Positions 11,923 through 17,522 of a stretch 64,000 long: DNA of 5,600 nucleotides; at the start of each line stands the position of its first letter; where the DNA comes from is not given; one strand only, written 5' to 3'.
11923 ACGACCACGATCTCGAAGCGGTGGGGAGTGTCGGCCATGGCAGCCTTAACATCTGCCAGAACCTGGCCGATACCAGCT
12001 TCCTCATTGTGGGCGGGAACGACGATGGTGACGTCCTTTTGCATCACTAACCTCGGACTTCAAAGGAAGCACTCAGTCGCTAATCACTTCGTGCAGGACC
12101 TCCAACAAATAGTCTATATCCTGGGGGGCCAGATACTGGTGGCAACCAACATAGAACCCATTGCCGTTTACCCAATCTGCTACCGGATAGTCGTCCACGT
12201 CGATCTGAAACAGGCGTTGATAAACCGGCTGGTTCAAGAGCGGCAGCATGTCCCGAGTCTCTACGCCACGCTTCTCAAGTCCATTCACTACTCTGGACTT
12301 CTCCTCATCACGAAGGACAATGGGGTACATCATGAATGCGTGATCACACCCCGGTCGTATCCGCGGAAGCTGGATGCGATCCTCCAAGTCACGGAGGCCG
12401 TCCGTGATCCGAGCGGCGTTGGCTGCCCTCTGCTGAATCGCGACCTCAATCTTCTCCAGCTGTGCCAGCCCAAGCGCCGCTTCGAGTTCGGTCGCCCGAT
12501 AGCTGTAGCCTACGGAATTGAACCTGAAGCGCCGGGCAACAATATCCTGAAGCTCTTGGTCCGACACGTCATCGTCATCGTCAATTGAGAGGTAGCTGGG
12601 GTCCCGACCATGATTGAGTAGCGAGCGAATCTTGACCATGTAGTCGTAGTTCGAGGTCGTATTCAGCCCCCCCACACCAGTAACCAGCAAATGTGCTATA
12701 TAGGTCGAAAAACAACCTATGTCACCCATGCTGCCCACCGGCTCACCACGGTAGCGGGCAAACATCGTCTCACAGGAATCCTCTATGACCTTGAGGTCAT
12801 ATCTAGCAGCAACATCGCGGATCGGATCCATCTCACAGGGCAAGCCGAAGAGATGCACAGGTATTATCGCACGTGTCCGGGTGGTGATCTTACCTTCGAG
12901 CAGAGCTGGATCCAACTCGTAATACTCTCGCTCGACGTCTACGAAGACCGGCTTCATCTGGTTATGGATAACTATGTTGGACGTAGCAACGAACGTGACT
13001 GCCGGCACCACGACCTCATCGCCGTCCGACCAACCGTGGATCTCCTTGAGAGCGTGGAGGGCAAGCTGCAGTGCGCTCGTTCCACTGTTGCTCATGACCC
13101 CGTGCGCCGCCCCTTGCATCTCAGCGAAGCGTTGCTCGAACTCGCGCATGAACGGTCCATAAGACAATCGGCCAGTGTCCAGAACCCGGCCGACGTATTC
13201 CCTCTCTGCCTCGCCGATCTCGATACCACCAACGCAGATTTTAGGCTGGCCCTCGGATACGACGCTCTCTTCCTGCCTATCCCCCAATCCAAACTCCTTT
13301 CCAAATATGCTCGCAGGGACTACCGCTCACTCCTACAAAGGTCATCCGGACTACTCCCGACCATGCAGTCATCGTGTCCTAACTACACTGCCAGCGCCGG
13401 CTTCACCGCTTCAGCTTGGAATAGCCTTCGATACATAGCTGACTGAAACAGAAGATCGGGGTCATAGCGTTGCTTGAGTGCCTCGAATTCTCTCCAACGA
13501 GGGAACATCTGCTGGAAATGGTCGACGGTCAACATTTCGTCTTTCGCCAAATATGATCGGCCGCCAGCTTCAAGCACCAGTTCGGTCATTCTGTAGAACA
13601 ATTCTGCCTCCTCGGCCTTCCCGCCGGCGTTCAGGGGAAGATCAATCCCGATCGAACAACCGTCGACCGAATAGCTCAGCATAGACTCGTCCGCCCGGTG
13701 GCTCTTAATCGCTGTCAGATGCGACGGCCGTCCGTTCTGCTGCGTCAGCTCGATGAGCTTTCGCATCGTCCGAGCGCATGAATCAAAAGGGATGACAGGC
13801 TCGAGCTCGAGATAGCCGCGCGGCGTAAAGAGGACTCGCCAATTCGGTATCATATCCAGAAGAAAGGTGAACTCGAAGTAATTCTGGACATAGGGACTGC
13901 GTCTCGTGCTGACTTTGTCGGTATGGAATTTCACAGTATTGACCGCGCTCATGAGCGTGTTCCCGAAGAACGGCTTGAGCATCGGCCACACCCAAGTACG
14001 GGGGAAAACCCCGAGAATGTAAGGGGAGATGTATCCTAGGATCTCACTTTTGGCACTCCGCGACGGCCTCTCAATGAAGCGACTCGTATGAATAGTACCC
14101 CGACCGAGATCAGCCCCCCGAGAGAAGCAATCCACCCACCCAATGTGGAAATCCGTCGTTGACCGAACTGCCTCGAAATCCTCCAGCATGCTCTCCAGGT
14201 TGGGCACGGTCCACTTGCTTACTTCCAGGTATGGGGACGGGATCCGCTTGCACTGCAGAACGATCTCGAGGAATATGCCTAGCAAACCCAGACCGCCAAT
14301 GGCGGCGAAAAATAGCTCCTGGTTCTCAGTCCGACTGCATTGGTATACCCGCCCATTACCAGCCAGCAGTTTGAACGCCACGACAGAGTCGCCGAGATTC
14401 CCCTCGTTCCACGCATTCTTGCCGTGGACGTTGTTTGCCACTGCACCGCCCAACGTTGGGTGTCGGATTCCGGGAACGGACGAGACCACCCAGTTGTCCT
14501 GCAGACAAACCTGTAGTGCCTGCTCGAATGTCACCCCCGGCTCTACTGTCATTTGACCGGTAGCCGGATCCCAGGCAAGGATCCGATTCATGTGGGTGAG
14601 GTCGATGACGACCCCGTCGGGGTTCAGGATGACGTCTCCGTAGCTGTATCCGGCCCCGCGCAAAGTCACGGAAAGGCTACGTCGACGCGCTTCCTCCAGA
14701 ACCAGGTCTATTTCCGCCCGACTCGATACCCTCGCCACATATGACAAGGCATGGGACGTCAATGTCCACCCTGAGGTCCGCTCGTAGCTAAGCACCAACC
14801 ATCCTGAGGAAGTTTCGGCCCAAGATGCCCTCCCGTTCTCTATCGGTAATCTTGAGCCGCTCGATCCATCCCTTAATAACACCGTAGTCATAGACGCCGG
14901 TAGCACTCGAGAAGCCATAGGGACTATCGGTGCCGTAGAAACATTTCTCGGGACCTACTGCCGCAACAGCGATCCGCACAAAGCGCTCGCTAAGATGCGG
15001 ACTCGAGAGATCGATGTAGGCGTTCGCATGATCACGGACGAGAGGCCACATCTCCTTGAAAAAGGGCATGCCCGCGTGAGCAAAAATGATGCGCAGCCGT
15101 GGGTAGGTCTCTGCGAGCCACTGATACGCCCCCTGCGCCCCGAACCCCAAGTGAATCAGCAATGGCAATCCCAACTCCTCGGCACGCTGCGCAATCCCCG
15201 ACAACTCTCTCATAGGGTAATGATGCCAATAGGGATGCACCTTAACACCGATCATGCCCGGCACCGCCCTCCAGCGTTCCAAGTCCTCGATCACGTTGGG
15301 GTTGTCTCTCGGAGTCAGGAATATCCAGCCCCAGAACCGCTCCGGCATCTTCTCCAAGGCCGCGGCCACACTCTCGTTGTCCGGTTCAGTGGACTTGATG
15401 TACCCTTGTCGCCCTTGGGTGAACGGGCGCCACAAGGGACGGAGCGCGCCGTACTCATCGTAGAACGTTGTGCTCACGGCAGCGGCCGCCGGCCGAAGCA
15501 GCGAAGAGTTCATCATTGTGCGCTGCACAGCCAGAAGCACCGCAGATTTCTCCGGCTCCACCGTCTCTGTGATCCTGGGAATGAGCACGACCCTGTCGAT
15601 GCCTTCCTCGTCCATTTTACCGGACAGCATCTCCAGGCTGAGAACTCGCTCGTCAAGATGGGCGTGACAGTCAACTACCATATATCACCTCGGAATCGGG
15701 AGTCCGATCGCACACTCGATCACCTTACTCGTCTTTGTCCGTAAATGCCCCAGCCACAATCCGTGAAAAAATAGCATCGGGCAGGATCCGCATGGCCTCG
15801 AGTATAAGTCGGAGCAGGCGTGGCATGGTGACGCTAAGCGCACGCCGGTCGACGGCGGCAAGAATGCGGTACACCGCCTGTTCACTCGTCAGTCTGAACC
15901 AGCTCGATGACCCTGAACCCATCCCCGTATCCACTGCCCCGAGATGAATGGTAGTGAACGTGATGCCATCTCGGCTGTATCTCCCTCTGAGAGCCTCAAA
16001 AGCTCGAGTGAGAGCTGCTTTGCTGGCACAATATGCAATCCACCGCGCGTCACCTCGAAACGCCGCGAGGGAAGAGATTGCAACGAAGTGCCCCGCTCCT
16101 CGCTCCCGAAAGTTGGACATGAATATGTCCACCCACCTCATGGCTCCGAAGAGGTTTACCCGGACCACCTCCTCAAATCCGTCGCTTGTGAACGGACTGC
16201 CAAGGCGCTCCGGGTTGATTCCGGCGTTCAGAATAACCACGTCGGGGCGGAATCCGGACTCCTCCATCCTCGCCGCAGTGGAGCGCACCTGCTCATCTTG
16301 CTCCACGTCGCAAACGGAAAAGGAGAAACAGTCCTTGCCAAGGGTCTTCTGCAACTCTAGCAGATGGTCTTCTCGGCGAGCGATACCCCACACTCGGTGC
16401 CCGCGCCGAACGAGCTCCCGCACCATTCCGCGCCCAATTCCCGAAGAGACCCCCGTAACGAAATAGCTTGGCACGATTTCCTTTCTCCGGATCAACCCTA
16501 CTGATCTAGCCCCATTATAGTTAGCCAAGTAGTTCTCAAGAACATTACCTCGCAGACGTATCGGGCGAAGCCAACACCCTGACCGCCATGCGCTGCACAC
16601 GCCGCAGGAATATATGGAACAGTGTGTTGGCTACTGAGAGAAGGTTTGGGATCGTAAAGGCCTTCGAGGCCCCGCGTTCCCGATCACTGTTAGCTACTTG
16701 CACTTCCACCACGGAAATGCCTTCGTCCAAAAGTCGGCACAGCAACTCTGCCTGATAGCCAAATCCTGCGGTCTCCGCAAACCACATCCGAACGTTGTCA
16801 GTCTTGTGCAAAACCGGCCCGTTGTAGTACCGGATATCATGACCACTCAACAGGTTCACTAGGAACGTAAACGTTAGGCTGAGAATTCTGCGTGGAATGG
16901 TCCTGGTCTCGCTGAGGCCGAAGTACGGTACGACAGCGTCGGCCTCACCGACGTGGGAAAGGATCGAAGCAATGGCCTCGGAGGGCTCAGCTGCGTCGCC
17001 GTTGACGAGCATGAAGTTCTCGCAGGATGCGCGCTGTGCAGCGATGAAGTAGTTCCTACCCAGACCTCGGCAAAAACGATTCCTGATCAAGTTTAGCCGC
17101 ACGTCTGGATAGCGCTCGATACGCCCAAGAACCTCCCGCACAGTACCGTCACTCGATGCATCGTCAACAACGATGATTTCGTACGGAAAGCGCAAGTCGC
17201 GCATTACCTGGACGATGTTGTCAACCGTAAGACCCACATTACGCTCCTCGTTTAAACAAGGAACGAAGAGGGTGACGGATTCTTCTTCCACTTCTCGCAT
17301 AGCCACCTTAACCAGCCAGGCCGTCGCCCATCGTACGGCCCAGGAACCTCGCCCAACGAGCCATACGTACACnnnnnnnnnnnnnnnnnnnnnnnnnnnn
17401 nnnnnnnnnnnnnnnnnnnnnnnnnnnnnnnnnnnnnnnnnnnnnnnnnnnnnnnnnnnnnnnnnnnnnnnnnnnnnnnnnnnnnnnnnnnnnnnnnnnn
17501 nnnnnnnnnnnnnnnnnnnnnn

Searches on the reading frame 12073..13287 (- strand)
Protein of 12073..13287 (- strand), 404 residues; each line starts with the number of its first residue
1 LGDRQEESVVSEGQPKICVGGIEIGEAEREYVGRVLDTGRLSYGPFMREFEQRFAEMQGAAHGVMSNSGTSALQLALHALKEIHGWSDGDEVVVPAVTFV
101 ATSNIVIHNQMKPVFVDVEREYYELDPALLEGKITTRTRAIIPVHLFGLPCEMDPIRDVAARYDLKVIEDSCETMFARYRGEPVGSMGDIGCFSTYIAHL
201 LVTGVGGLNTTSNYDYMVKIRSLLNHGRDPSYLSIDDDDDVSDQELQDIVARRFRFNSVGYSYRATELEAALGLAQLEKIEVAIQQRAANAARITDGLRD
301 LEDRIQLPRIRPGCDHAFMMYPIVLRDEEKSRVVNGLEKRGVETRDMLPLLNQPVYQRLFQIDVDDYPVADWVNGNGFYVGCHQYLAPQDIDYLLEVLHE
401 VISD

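Call 7: search_protein_families(library=pfam, proteins=[window:12073-13287:-], max_evalue=0.0001)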
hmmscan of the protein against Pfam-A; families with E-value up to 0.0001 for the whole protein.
window:12073-13287:- (404 aa): 1 family
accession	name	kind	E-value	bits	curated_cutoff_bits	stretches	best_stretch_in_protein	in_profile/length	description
PF01041.23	DegT_DnrJ_EryC1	-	1.6e-90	304.4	19.8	1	24-397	3-358/360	DegT/DnrJ/EryC1/StrS aminotransferase family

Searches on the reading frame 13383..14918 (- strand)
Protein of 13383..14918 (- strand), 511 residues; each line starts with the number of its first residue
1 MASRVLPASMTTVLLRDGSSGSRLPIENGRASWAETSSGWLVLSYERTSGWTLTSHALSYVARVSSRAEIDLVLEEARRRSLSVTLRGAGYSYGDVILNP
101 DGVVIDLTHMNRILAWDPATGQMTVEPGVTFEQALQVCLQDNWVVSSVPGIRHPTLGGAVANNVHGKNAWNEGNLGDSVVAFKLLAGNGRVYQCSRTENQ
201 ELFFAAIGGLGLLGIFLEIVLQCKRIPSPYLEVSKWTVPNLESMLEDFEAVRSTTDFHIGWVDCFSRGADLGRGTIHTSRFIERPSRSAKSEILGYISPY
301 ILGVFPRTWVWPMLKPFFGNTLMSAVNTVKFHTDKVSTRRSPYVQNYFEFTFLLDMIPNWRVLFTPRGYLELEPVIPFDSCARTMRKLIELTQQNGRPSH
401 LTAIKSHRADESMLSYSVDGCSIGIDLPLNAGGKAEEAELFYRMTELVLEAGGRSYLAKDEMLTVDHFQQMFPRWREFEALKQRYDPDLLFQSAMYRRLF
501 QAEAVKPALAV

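Call 7: search_protein_families(library=pfam, proteins=[window:13383-14918:-], max_evalue=0.0001)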
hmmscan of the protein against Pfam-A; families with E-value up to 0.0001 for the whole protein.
window:13383-14918:- (511 aa): 2 families
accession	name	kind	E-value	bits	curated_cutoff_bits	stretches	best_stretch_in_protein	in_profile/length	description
PF01565.28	FAD_binding_4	-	7.5e-26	90.9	26.4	1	60-195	3-139/139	FAD binding domain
PF04030.19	ALO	-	3.1e-11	43.9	23.1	1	241-498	20-257/258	D-arabinono-1,4-lactone oxidase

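Call 79: search_protein_families(library=ncbifam, proteins=[window:13383-14918:-], max_evalue=1e-8)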
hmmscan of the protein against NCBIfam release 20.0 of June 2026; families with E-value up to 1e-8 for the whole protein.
window:13383-14918:- (511 aa): 6 families
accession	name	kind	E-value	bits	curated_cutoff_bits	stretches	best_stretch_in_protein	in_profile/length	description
NF053785.1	DcplphribOxDprE1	equivalog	1.9e-76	258.1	500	1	47-499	4-447/449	decaprenylphosphoryl-beta-D-ribose oxidase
TIGR01679.1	bact_FAD_ox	subfamily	3.4e-34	118.5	292.25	2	60-253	14-199/419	FAD-linked oxidoreductase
TIGR01678.1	FAD_lactone_ox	subfamily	5.8e-25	88.1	396.8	1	63-492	20-436/438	sugar 1,4-lactone oxidase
TIGR00387.1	glcD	equivalog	2.2e-11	43.3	567.9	1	70-227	10-174/413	glycolate oxidase subunit GlcD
TIGR01677.1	pln_FAD_oxido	subfamily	7.5e-11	41.2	383.1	0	101-223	82-211/560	FAD-dependent oxidoreductase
TIGR01676.1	GLDHase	equivalog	1e-10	41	458.25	1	68-224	72-226/541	L-galactonolactone dehydrogenase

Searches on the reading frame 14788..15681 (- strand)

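Call 7: search_protein_families(library=pfam, proteins=[window:14788-15681:-], max_evalue=0.0001)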
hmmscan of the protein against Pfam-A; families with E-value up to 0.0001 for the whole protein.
window:14788-15681:- (297 aa): 1 family
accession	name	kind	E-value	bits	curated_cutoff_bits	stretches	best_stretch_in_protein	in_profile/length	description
PF04909.20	Amidohydro_2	-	2.8e-30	106.5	26.4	1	4-294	2-286/289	Amidohydrolase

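Call 79: search_protein_families(library=ncbifam, proteins=[window:14788-15681:-], max_evalue=1e-8)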
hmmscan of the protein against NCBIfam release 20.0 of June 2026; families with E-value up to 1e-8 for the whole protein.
window:14788-15681:- (297 aa): 0 families

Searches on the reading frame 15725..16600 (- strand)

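Call 7: search_protein_families(library=pfam, proteins=[window:15725-16600:-], max_evalue=0.0001)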
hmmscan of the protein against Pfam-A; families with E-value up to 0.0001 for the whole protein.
window:15725-16600:- (291 aa): 4 families
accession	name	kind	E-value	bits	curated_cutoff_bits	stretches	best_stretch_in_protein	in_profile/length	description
PF00106.31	adh_short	-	1.6e-36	126.1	26.6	1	47-231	4-190/195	short chain dehydrogenase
PF13561.12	adh_short_C2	-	1.5e-25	90.6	27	1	50-233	1-186/236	Enoyl-(Acyl carrier protein) reductase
PF08659.16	KR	-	1.8e-10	41.5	22.6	1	45-223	2-178/180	KR domain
PF01370.27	Epimerase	-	3.5e-05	23.8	20.9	1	47-178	2-116/240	NAD dependent epimerase/dehydratase family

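Call 79: search_protein_families(library=ncbifam, proteins=[window:15725-16600:-], max_evalue=1e-8)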
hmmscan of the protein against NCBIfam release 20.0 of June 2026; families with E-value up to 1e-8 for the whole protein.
window:15725-16600:- (291 aa): 146 families (the best 25 are shown)
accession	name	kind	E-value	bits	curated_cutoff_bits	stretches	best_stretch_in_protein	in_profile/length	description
NF005437.0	PRK07024.1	equivalog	4.9e-39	134.3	266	1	45-285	6-250/259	SDR family oxidoreductase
NF006099.0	PRK08251.1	equivalog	4.1e-34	117.9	253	1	47-281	8-249/250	SDR family oxidoreductase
NF004526.0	PRK05872.1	subfamily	1.8e-33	115.9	276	1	47-265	14-248/297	short-chain dehydrogenase/reductase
NF005559.1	PRK07231.1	subfamily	3.7e-29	102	215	1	47-230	8-193/249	glucose 1-dehydrogenase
NF005539.0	PRK07201.1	equivalog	4e-28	98.5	549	1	47-259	374-593/657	SDR family oxidoreductase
NF009466.0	PRK12826.1-2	subfamily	1.7e-27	96.5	222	1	47-232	7-196/248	3-oxoacyl-ACP reductase FabG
NF005672.0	PRK07454.1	equivalog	2.9e-27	95.4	234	1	44-227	7-192/241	SDR family oxidoreductase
NF004824.0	PRK06180.1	subfamily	4.6e-27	94.9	298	1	45-229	6-189/279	oxidoreductase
NF006114.0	PRK08263.1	subfamily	3.8e-26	92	290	1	46-233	6-192/280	short chain dehydrogenase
NF005878.0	PRK07825.1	subfamily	8.3e-25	87.7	287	1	48-279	14-246/278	short chain dehydrogenase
NF006118.0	PRK08264.1-4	subfamily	1.5e-24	86.8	279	1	47-258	9-215/244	SDR family oxidoreductase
NF004514.1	PRK05855.1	equivalog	1.7e-24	86.4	455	1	47-229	317-502/578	SDR family oxidoreductase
NF004825.0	PRK06181.1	equivalog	8.5e-24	84.2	215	1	47-226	10-191/268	SDR family oxidoreductase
TIGR01830.1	3oxo_ACP_reduc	equivalog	1e-23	84.3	297.75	1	47-228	2-186/239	3-oxoacyl-[acyl-carrier-protein] reductase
NF005065.0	PRK06482.1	equivalog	1.4e-23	83.7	291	1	45-233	4-191/276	SDR family oxidoreductase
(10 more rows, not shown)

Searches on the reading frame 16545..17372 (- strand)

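Call 7: search_protein_families(library=pfam, proteins=[window:16545-17372:-], max_evalue=0.0001)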
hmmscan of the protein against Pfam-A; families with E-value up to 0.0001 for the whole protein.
window:16545-17372:- (275 aa): 2 families
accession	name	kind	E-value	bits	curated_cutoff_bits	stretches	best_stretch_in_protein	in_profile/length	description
PF00535.33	Glycos_transf_2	-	2e-12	47.8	23.3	1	35-149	2-113/168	Glycosyl transferase family 2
PF13641.12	Glyco_tranf_2_3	-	7.3e-07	29.9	27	1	33-141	3-111/230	Glycosyltransferase like family 2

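Call 31: search_protein_families(library=ncbifam, proteins=[window:16545-17372:-], max_evalue=0.00001)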
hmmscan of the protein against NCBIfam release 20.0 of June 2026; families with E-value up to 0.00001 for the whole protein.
window:16545-17372:- (275 aa): 5 families
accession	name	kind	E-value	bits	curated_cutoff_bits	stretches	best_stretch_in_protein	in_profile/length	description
TIGR03937.1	PgaC_IcaA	equivalog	1.4e-10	40.7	422.3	1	2-145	14-154/407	poly-beta-1,6-N-acetyl-D-glucosamine synthase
NF047588.1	GlcsyltransPgfSStrep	equivalog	7.2e-08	32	500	1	33-148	3-117/308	glycosyltransferase PgfS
NF010496.0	PRK13915.1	equivalog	3e-07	29.8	262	1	12-79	16-79/307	glucosyl-3-phosphoglycerate synthase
NF007986.1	PRK10714.1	equivalog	5.1e-06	25.7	529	0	31-184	6-158/316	undecaprenyl-phosphate 4-deoxy-4-formamido-L-arabinose transferase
TIGR04283.1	glyco_like_mftF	equivalog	8.4e-06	25.5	182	0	35-154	3-110/221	TIGR04283 family arsenosugar biosynthesis glycosyltransferase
